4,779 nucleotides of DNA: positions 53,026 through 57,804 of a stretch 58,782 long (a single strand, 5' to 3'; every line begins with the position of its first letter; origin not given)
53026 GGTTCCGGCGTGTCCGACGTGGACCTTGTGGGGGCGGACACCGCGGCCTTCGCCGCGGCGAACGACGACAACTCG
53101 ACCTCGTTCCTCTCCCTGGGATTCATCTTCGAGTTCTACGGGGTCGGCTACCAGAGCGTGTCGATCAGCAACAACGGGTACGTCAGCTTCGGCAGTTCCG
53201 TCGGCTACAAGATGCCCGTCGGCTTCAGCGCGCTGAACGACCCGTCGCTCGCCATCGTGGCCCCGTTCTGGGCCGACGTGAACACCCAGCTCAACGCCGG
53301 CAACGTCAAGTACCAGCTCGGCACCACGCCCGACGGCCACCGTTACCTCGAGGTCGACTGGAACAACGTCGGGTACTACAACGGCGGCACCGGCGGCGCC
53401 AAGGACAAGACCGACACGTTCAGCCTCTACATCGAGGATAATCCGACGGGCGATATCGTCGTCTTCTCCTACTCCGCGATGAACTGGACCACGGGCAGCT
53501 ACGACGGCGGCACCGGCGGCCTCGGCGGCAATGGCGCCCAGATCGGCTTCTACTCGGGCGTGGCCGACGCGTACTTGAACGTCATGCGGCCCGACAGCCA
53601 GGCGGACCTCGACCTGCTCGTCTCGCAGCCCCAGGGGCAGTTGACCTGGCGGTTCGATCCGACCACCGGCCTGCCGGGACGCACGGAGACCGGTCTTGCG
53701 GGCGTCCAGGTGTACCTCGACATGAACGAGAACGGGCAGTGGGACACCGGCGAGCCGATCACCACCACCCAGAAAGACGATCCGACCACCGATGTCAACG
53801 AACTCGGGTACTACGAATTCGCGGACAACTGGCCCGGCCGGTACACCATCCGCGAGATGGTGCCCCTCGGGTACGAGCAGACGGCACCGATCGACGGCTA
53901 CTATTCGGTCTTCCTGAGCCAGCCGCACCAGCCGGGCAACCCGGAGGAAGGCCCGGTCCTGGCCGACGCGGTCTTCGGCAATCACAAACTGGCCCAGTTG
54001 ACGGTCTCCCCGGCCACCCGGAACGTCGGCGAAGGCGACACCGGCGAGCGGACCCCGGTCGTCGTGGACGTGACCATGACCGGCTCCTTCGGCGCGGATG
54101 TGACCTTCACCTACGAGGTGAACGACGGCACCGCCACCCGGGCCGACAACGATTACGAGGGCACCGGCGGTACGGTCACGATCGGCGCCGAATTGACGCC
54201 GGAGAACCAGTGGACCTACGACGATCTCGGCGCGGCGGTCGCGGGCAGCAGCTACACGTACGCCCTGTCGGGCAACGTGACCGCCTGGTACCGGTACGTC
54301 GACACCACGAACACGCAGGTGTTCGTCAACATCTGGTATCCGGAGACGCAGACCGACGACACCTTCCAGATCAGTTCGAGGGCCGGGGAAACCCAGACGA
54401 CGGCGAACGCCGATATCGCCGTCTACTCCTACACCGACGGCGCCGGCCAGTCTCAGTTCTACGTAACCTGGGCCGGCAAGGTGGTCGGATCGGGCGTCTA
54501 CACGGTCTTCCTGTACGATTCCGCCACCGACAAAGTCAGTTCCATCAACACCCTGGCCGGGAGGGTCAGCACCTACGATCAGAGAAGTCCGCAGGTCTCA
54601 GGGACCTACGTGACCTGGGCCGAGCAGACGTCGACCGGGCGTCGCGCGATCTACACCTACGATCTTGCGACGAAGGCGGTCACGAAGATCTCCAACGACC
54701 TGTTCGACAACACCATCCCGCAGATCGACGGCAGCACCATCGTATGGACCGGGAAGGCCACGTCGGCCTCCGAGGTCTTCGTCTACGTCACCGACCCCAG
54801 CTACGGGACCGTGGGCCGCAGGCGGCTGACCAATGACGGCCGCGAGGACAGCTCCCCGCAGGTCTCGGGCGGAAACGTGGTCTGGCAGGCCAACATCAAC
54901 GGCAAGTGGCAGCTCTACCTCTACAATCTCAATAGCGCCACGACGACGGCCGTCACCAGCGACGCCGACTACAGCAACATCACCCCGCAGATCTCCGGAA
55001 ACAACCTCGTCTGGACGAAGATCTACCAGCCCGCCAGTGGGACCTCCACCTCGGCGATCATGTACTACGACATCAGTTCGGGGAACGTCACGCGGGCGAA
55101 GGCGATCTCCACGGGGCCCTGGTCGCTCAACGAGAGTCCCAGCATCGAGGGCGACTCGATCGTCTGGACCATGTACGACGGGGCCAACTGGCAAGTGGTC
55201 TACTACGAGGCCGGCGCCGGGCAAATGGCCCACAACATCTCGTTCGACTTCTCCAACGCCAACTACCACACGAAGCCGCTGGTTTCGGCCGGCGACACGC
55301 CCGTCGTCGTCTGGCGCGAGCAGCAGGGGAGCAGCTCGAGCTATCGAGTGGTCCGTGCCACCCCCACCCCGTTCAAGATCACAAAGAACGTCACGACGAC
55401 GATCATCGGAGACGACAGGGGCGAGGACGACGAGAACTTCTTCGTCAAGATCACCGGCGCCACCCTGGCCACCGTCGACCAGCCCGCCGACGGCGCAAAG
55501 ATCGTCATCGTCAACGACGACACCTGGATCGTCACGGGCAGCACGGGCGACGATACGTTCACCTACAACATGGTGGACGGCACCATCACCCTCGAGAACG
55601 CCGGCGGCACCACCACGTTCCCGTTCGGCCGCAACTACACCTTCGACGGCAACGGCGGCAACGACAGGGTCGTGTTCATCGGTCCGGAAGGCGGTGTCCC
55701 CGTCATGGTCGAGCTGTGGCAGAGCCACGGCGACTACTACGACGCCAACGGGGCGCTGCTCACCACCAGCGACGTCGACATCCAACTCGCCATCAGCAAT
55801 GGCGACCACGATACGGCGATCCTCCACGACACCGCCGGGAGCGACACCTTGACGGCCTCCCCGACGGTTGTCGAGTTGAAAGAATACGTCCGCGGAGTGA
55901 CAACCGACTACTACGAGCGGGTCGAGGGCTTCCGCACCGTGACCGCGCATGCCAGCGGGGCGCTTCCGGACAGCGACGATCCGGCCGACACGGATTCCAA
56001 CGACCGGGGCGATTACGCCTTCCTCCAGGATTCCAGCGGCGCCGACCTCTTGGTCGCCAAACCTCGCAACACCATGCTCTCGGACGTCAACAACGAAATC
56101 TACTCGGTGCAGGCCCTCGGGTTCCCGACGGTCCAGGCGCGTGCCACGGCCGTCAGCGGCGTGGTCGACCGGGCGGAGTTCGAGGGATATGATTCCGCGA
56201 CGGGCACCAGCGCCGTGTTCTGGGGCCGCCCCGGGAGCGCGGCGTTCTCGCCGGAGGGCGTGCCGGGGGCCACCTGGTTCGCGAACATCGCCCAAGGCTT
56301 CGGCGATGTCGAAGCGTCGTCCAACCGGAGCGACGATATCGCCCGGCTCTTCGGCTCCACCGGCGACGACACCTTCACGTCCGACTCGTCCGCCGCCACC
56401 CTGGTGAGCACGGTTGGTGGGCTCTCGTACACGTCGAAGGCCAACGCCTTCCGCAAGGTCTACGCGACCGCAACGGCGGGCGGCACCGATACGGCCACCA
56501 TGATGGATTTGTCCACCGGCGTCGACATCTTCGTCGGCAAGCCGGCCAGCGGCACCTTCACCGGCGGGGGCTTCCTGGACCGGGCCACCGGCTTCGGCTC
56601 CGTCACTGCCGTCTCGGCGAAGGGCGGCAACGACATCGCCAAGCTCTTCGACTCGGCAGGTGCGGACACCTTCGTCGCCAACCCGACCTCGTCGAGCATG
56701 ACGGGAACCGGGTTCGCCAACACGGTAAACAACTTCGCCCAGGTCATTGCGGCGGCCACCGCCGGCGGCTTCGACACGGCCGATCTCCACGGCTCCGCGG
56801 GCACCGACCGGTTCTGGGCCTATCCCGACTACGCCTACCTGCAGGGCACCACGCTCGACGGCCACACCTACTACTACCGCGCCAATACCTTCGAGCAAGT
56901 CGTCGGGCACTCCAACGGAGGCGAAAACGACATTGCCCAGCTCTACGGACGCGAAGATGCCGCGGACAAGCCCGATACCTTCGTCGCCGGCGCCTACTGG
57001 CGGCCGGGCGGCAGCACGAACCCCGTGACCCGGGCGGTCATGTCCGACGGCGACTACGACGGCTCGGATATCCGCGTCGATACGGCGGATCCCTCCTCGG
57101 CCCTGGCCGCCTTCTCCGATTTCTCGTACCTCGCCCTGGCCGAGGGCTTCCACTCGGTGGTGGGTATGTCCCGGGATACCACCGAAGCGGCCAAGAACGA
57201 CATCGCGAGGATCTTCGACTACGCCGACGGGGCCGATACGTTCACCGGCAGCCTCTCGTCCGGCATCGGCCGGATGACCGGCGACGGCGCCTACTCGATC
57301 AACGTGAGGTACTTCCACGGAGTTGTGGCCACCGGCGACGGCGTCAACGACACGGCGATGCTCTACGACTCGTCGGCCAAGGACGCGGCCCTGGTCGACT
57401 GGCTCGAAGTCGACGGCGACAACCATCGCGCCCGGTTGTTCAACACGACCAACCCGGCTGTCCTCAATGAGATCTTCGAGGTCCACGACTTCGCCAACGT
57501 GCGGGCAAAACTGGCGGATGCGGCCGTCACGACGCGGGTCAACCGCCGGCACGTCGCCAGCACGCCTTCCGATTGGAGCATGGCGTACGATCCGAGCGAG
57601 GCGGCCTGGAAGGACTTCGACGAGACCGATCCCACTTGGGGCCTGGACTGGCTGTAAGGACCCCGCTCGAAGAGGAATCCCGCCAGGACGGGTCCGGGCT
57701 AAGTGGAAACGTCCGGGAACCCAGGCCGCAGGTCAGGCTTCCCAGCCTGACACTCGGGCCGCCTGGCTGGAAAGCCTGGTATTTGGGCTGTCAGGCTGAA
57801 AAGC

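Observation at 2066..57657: Mirror-image pair of paralogous giant genes (7,910 and 10,376 codons) as a candidate two-member surface mega-protein system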

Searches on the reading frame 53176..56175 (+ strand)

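Call 8: search_protein_families(library=pfam, proteins=[window:53176-56175:+], max_evalue=0.01)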
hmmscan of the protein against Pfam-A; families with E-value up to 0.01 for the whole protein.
window:53176-56175:+ (1000 aa): 3 families
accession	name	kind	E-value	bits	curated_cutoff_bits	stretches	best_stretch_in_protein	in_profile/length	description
PF06119.19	NIDO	-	6.5e-13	49.5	25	1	1-138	9-159/186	Nidogen-like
PF03160.20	Calx-beta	-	4.7e-06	27.1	27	1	277-336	10-65/119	Calx-beta domain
PF17210.9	SdrD_B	-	0.0001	22.9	29.7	1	156-238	6-75/112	SdrD B-like domain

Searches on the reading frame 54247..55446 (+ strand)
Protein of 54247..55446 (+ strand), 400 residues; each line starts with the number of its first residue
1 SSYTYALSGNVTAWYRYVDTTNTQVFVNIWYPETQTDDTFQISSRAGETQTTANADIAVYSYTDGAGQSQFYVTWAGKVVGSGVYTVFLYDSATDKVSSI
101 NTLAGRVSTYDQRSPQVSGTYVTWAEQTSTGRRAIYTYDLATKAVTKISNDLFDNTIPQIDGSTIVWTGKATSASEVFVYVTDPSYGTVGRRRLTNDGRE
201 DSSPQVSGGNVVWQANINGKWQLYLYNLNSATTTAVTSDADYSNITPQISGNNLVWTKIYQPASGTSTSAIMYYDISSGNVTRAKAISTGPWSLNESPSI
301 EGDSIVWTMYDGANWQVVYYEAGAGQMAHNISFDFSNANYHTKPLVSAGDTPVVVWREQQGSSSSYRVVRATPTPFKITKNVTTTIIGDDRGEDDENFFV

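Call 78: search_protein_families(library=ncbifam, proteins=[window:54247-55446:+], max_evalue=0.01)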
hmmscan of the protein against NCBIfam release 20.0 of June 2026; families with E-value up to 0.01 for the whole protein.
window:54247-55446:+ (400 aa): 1 family
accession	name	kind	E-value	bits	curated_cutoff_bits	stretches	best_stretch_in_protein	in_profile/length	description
TIGR04275.1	beta_prop_Msarc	repeat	6.1e-24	83.5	85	3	193-229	3-39/40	beta-propeller repeat protein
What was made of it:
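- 54274..55386 (+): Methanosarcina-type beta-propeller repeats (aa 9250-9620). TIGR04275 E = 6e-24 (call 78).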

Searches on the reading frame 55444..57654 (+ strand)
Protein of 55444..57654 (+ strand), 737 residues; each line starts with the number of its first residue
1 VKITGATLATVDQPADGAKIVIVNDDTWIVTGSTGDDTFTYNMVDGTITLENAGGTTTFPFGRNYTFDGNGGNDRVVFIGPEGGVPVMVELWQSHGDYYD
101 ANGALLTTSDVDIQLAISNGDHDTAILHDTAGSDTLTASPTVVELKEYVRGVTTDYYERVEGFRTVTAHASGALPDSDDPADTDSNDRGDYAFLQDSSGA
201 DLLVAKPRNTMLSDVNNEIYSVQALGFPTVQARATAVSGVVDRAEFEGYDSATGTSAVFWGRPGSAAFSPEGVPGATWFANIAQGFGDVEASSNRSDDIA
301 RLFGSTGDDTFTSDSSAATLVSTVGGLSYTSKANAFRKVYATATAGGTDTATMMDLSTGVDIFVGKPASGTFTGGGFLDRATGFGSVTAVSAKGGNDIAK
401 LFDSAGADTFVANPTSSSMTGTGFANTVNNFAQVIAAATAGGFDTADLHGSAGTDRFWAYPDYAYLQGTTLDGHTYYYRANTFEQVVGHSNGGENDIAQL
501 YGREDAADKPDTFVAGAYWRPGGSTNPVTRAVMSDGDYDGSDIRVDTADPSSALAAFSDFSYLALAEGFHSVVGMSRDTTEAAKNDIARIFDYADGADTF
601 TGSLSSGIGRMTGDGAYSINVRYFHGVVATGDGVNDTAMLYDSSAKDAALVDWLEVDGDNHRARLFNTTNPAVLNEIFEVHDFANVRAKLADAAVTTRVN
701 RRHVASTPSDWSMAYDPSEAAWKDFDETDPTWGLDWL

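Call 75: find_homologous_proteins(query=window:55444-57654:+)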
Query window:55444-57654:+ (737 aa): 56 proteins with E <= 0.001 among 8000 candidates.
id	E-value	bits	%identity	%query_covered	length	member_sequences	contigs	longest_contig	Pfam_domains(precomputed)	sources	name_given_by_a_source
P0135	1.0e-93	333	31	89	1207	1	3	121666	PF01364.25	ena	-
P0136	1.1e-70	257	31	93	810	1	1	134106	-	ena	-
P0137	4.5e-70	255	35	75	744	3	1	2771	-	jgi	jgi:hypothetical protein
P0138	5.8e-65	238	36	49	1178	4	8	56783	-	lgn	-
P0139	7.3e-60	221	37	46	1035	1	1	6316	PF13620.13,PF00188.33,PF22904.4,PF17210.10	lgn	-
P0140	2.3e-57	213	32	86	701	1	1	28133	-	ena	-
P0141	1.9e-56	210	28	64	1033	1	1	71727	PF13620.13,PF00188.33,PF22904.4,PF17210.10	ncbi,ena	-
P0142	2.7e-56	210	33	66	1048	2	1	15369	-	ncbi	-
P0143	1.6e-52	197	31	96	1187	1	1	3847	PF01833.31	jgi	jgi:hypothetical protein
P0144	2.5e-49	187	32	65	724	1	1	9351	-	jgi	jgi:hypothetical protein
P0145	7.7e-48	182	32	66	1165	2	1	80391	PF00082.28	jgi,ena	-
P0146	7.8e-46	175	31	65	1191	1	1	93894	PF00082.28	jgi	jgi:subtilisin family serine protease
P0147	2.6e-45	173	34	52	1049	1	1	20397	PF13620.13,PF00188.33,PF22904.4,PF17210.10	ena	-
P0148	1.6e-43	167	30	66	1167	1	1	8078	PF00082.28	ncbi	ncbi:MAG: S8 family serine peptidase [Planctomycetota bacterium]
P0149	5.2e-43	166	30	91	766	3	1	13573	PF20009.5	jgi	jgi:hypothetical protein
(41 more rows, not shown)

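Call 78: search_protein_families(library=ncbifam, proteins=[window:55447-57654:+], max_evalue=0.01)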
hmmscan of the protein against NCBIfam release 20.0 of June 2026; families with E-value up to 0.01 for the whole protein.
window:55447-57654:+ (736 aa): 0 families

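Call 83: search_solved_structures(query=A5, max_evalue=0.1)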
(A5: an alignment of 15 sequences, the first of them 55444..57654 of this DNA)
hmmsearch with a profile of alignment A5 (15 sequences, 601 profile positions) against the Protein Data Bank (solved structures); distinct sequences matched with E-value up to 0.1: 0.

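Call 92: predict_structure(alignment_id=A5)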
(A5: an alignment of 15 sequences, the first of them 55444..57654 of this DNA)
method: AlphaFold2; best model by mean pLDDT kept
length: 737 residues; sequences in the alignment: 15
mean_pLDDT: 77.6   pTM: 0.75
mean pLDDT of the five models: 77.6, 76.8, 76.5, 76.2, 74.8
residues with pLDDT >= 90: 260; 70-90: 265; 50-70: 116; < 50: 96
segments of 3 or more residues with pLDDT < 50: 1-15, 173-177, 185-187, 273-276, 518-550, 646-650, 670-674, 693-696, 707-720, 732-737
pLDDT, mean of each block of 10 residues (from residue 1): 38 51 73 88 85 81 82 89 82 80 81 89 88 87 84 77 92 52 58 92 92 85 92 81 85 75 92 61 95 89 96 95 92 95 92 90 96 92 97 86 96 95 95 95 94 91 89 86 94 84 63 55 30 34 35 72 88 77 69 76 80 82 82 80 56 57 70 63 76 52 53 43 54 37
secondary structure, 60 per line:
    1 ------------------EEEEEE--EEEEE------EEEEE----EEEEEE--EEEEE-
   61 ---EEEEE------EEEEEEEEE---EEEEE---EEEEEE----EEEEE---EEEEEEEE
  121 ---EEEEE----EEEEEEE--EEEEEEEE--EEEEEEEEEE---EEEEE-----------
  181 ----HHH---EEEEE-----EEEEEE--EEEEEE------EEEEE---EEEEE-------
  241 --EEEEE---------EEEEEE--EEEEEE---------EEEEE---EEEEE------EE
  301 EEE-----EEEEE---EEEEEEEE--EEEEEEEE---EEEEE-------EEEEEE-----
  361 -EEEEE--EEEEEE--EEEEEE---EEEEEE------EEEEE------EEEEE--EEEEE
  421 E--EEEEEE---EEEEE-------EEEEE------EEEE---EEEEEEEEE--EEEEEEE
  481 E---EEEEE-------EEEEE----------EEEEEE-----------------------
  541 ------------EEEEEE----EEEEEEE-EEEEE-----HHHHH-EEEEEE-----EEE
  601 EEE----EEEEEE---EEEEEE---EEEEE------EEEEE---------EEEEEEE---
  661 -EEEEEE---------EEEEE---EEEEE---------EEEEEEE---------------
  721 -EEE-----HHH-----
elements in order (helices of 4 or more, strands of 3 or more residues): E19-24 E27-31 E38-42 E47-52 E55-59 E64-68 E75-83 E87-91 E95-100 E105-109 E113-120 E124-128 E133-139 E142-149 E152-161 E165-169 E191-195 E201-206 E209-214 E221-225 E229-233 E243-247 E257-262 E265-270 E280-284 E288-292 E299-303 E309-313 E317-324 E327-334 E338-342 E350-355 E362-366 E369-374 E377-382 E386-391 E398-402 E409-413 E416-421 E424-429 E433-437 E445-449 E456-459 E463-471 E474-481 E485-489 E497-501 E512-517 E553-558 E563-569 E571-575 H581-585 E587-592 E598-603 E608-613 E617-622 E626-630 E637-641 E651-657 E662-667 E677-681 E685-689 E699-705 E722-724

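Call 93: search_protein_representatives(alignment_id=A5)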
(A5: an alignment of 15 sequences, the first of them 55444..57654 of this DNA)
Query: 15 sequences, 601 profile positions. Proteins with E-value up to 0.001 (for the whole library): 4100; up to 1e-10: 3251; up to 1e-30: 2108. The best 150 are listed.
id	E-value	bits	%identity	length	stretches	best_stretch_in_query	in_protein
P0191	3.6e-298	1006.4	-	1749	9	152-557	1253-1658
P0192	3.6e-279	943.6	-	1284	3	2-458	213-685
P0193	1.2e-271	918.8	-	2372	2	22-514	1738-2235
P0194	2.5e-271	917.8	-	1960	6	144-515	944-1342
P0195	2.1e-270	914.7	-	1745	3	2-486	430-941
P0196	6.7e-259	876.7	-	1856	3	64-540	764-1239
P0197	2.0e-240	815.7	-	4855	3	21-488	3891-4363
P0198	5.1e-236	801.2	-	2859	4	117-600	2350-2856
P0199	2.0e-235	799.2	-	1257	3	258-547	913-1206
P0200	4.6e-235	798.0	-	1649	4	104-601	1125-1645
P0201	3.3e-230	782.0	-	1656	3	22-503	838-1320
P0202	1.0e-229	780.3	-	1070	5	113-443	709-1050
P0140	1.2e-228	776.8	-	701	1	1-600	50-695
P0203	9.1e-228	773.9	-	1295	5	153-469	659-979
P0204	1.9e-221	753.0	-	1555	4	65-459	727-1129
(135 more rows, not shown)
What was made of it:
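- B's tail matches 4,100 cluster representatives (call 93).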

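Call 97: fold_search(model_id=the predicted structure, library=pdb)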
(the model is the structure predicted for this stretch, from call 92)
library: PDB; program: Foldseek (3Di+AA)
matches with E <= 10: 650; with E <= 0.001: 2
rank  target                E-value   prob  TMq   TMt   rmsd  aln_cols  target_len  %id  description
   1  7usl_C                9.5e-06  0.94  0.15  0.16  22.5       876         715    9  Integrin alphaM/beta2 ectodomain in complex with adenylate cyclase toxin RTX751 and M1F5 Fab (released 2022-08-17)
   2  9euw                  9.3e-04  0.51  0.14  0.06  22.6       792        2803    8  Lymphostatin, conformation 2 (composite structure) (released 2025-04-09)
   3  9euv                  1.5e-03  0.51  0.14  0.05  24.3       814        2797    8  Lymphostatin, conformation 1 (composite structure) (released 2025-04-09)
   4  7rah_E                3.6e-03  0.92  0.17  0.30  13.8       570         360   11  Adenylate cyclase toxin RTX domain fragment bound to M1H5 Fab and M2B10 Fab (released 2021-09-15)
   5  2z8z                  6.5e-02  0.18  0.08  0.09  23.4       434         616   10  Crystal structure of a platinum-bound S445C mutant of Pseudomonas sp. MIS38 lipase (released 2007-10-30)
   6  3h09_A                6.9e-02  0.06  0.10  0.09  25.6       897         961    8  The structure of Haemophilus influenzae IgA1 protease (released 2009-04-21)
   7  3vi1_A                9.2e-02  0.54  0.14  0.20   9.6       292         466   15  Crystal structure of Pseudomonas aerginosa alkaline protease complexed with Substance P(1-6) (released 2012-09-19)
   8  8k53_A                1.1e-01  0.01  0.05  0.05  36.4       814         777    7  Structure of the Dimeric Human CNTN2 Ig 1-6-FNIII 1-2 Domain in an Asymmetric State (released 2023-12-06)
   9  2v5s_B                1.4e-01  0.03  0.06  0.09  24.2       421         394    8  Structural basis for Dscam isoform specificity (released 2007-09-11)
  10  6c0b_A                2.1e-01  0.10  0.14  0.18  19.3       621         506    7  Structural basis for recognition of frizzled proteins by Clostridium difficile toxin B (released 2018-05-16)
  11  4x83_A                2.1e-01  0.02  0.06  0.09  27.1       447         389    7  Crystal structure of Dscam1 isoform 7.44, N-terminal four Ig domains (released 2015-12-16)
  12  3h09_B                2.5e-01  0.04  0.10  0.09  24.8       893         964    8  The structure of Haemophilus influenzae IgA1 protease (released 2009-04-21)
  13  6sus                  2.7e-01  0.15  0.10  0.22  16.8       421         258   10  Crystal structure of RTX domain blocks IV and V of adenylate cyclase toxin from Bordetella pertussis (released 2020-09-16)
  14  6bnz                  3.1e-01  0.08  0.07  0.13  14.1       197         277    6  Crystal structure of E144Q-glyoxalase I mutant from Zea mays in space group P4(1)2(1)2 (released 2018-11-21)
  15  4x9i_A                3.2e-01  0.02  0.04  0.07  20.6       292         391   11  Crystal structure of Dscam1 isoform 9.44, N-terminal four Ig domains (released 2015-12-16)
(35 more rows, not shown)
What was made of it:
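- The tail model has pLDDT 77.6, and its best fold matches are CyaA RTX blocks (calls 92, 97). Foldseek TM-scores for B's tail are low (0.15-0.30, call 97). B's tail is predicted to be an RTX-like beta-solenoid (calls 92, 97).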
